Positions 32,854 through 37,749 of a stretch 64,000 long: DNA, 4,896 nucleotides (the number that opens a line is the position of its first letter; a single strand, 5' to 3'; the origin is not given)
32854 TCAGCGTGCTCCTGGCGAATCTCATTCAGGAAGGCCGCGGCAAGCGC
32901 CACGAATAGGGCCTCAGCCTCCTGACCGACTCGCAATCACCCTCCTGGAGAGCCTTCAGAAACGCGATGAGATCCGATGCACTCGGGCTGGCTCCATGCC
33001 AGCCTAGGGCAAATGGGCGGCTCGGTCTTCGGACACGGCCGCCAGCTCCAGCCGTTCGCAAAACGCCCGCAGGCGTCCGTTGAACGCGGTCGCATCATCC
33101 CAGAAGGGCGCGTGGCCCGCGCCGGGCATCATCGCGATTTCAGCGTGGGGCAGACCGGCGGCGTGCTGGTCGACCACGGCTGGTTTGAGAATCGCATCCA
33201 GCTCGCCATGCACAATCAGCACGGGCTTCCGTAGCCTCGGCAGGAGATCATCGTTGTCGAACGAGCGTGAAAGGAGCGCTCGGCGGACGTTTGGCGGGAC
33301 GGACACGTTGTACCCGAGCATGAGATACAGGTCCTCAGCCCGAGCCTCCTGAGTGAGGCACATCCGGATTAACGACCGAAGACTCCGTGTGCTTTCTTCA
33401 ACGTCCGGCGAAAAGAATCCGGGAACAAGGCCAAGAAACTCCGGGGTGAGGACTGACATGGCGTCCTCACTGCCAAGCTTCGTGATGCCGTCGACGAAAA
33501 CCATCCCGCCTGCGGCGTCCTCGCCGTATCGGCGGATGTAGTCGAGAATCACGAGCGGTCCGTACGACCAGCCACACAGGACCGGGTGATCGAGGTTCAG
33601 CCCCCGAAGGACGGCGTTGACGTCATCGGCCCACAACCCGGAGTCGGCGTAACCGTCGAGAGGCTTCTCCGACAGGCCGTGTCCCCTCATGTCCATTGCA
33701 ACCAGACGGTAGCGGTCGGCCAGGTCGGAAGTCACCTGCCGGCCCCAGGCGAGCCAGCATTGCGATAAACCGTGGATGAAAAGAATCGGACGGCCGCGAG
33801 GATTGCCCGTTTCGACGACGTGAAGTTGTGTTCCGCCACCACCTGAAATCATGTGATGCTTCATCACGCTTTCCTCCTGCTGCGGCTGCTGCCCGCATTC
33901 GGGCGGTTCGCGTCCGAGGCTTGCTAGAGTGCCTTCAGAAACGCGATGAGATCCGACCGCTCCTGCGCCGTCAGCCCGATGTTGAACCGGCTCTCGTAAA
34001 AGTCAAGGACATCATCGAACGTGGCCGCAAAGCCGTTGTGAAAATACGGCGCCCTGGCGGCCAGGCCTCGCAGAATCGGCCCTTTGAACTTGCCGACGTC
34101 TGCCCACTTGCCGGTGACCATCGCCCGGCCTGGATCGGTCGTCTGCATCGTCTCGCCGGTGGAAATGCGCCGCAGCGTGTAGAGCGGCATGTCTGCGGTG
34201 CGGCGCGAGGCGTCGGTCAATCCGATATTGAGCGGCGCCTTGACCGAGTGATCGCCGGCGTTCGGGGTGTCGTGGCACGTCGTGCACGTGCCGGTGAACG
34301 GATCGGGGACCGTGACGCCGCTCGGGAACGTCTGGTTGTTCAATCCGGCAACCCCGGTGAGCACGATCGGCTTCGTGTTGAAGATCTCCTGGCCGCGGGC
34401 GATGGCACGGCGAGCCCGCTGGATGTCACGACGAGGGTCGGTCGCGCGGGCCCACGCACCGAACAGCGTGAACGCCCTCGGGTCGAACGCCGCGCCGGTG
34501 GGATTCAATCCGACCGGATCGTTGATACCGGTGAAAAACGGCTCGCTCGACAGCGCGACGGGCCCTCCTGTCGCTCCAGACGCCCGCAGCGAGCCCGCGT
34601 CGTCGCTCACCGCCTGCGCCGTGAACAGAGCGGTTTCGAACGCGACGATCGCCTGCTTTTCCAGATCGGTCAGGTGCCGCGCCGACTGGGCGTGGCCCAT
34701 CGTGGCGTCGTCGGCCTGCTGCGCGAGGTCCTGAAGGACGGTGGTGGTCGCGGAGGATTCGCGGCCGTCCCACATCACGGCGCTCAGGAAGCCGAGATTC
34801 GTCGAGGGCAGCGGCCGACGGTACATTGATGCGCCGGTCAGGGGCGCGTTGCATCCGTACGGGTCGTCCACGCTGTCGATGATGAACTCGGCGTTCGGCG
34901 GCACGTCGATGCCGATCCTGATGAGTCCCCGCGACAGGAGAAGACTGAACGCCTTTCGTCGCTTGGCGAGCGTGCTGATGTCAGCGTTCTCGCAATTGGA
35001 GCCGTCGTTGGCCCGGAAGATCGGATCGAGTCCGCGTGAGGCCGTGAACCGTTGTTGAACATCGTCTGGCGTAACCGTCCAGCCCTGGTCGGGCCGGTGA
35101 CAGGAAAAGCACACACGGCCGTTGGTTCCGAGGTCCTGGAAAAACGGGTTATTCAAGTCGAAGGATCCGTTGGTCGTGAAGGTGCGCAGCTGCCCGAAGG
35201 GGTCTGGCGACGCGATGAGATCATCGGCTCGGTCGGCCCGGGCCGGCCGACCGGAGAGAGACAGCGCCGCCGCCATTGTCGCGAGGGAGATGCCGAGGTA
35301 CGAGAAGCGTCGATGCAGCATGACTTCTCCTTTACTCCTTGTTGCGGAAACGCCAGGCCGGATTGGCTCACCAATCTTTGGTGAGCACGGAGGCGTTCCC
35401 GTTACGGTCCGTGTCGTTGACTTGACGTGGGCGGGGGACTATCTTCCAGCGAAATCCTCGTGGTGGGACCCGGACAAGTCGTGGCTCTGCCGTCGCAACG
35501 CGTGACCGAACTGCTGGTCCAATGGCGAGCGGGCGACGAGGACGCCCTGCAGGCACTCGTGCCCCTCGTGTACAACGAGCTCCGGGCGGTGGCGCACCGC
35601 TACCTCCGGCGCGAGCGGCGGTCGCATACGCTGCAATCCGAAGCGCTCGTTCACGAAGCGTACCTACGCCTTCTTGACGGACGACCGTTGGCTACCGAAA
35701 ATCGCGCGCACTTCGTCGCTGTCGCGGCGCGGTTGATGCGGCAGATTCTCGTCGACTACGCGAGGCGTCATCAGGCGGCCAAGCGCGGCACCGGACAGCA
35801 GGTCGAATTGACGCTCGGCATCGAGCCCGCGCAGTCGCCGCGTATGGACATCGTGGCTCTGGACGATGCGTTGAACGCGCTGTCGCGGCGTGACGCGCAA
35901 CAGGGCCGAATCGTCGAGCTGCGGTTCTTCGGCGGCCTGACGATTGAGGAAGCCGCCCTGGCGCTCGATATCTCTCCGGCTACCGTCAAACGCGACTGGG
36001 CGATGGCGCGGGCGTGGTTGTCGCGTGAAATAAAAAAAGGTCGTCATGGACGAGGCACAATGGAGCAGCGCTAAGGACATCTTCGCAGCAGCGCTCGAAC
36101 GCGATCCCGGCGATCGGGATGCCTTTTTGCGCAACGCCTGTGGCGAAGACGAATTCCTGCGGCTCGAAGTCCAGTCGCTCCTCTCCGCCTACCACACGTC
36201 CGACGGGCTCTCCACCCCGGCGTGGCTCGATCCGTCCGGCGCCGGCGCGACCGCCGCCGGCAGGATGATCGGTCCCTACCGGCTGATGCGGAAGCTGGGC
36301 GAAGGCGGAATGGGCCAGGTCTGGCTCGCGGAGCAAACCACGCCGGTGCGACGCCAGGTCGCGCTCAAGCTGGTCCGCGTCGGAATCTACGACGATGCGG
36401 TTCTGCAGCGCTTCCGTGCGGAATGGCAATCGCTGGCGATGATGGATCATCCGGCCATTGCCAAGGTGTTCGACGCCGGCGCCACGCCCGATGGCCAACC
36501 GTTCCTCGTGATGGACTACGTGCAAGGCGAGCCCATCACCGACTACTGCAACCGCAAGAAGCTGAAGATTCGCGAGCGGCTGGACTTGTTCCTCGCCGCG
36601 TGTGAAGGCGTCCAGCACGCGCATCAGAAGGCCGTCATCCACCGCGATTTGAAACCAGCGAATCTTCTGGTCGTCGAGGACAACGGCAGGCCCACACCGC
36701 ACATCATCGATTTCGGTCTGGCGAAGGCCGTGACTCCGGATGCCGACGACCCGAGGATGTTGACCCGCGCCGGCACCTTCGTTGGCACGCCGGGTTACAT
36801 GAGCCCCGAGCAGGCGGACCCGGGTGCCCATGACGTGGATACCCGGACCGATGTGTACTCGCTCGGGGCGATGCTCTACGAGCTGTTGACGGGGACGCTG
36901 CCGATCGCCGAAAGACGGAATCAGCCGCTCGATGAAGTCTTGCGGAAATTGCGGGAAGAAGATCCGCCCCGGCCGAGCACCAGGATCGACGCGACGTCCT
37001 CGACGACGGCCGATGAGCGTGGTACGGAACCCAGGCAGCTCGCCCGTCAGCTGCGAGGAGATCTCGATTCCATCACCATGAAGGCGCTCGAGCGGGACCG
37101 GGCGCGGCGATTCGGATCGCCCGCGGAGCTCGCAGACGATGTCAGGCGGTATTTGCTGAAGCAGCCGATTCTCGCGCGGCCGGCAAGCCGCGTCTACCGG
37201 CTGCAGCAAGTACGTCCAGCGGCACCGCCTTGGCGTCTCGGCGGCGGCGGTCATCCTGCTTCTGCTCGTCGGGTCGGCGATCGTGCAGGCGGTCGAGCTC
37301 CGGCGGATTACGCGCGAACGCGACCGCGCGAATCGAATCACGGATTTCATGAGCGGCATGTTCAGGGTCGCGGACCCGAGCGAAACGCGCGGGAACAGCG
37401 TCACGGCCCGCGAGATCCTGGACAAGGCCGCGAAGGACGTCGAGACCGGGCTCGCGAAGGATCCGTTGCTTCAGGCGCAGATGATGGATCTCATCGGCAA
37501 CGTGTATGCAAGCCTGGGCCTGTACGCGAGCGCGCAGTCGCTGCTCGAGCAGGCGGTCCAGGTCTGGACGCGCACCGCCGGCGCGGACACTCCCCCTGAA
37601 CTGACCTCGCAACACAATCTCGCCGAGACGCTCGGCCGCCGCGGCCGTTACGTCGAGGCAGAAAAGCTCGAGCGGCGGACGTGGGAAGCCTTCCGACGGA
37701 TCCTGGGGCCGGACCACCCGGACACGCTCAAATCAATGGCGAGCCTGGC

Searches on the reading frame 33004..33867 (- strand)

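Call 11: search_protein_families(library=pfam, proteins=[window:33004-33867:-], max_evalue=0.0001)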
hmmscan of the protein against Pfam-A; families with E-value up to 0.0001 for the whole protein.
window:33004-33867:- (287 aa): 3 families
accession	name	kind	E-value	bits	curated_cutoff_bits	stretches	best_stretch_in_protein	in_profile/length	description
PF00561.26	Abhydrolase_1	-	6.3e-23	82.1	25.8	1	27-258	2-244/245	alpha/beta hydrolase fold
PF12697.13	Abhydrolase_6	-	4.7e-22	80.2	26.3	1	28-262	1-214/217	Alpha/beta hydrolase family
PF12146.15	Hydrolase_4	-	1e-12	48.3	27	1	28-256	7-236/239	Serine aminopeptidase, S33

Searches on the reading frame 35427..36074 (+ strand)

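Call 11: search_protein_families(library=pfam, proteins=[window:35427-36074:+], max_evalue=0.0001)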
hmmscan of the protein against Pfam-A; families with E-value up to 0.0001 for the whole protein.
window:35427-36074:+ (215 aa): 3 families
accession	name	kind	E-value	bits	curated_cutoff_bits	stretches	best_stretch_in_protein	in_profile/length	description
PF07638.17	Sigma70_ECF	-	1.3e-50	172.3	21.1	1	24-203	2-184/185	ECF sigma factor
PF08281.18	Sigma70_r4_2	-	2.9e-08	33.7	25.7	1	144-198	3-54/54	Sigma-70, region 4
PF04545.22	Sigma70_r4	-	5.7e-05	23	24.1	0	156-189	6-39/50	Sigma-70, region 4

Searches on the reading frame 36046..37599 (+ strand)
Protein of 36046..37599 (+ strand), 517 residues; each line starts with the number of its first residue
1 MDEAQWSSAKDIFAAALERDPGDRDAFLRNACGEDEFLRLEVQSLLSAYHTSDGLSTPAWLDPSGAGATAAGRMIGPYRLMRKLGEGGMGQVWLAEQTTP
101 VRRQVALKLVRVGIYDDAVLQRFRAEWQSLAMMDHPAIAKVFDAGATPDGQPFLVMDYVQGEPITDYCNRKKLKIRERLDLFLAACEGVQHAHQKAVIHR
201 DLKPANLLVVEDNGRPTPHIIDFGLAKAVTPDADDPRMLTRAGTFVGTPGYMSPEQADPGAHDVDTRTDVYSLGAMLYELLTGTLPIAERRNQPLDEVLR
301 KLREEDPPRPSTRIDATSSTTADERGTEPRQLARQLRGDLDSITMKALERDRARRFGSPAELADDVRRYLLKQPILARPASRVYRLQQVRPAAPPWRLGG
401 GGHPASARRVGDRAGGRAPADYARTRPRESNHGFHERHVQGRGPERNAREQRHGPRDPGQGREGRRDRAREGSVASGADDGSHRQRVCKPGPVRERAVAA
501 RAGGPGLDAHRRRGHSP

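Call 12: search_protein_families(library=pfam, proteins=[window:36046-37599:+], max_evalue=0.0001)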
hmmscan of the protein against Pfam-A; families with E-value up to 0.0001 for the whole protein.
window:36046-37599:+ (517 aa): 4 families
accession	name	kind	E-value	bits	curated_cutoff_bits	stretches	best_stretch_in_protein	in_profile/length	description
PF00069.31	Pkinase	-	1e-41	143.5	31.7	1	78-301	1-212/263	Protein kinase domain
PF07714.23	PK_Tyr_Ser-Thr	-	9e-28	97.7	23.1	1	80-304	3-222/258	Protein tyrosine and serine/threonine kinase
PF03109.22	ABC1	-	1.9e-06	27.7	22.9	1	151-233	142-221/244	ABC1 atypical kinase-like domain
PF01636.29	APH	-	7.3e-05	23.1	23.2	0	177-228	148-199/239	Phosphotransferase enzyme family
